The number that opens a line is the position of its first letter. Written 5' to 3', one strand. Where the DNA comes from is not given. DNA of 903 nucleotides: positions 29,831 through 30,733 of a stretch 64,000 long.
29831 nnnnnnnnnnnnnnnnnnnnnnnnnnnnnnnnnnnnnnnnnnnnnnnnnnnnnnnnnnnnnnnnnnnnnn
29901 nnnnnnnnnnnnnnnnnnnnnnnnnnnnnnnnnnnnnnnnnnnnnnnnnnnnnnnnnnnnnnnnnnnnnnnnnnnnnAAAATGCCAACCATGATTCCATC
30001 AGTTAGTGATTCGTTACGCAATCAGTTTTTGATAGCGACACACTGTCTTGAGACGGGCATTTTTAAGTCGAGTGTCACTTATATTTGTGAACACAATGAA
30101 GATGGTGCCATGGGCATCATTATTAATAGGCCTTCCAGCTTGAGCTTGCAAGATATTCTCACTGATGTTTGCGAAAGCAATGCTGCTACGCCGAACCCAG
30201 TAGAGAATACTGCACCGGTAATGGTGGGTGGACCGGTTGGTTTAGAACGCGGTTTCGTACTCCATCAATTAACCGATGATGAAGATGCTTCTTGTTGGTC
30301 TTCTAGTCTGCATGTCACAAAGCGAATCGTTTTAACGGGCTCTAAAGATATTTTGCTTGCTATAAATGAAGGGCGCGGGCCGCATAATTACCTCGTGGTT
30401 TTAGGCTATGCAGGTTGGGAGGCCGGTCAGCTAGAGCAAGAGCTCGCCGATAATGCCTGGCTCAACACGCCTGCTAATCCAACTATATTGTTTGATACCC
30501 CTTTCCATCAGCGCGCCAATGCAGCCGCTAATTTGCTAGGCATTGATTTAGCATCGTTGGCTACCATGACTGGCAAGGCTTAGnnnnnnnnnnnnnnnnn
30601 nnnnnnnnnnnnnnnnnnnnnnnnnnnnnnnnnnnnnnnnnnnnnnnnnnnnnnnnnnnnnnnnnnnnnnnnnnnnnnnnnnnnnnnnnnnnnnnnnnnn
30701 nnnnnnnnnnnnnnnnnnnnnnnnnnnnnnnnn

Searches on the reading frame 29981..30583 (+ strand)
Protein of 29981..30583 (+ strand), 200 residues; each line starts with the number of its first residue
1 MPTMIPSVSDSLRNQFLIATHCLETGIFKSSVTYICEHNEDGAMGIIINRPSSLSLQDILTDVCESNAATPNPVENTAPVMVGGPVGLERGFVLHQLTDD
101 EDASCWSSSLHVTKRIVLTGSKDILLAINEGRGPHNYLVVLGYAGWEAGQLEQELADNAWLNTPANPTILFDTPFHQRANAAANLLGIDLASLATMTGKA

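Call 19: search_protein_families(library=pfam, proteins=[window:29981-30583:+], max_evalue=0.00001)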
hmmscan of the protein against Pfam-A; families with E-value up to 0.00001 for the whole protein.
window:29981-30583:+ (200 aa): 1 family
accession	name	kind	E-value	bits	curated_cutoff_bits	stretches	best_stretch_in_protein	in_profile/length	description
PF02622.21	DUF179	-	3.5e-47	160.7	27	1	23-187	3-157/157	AlgH-like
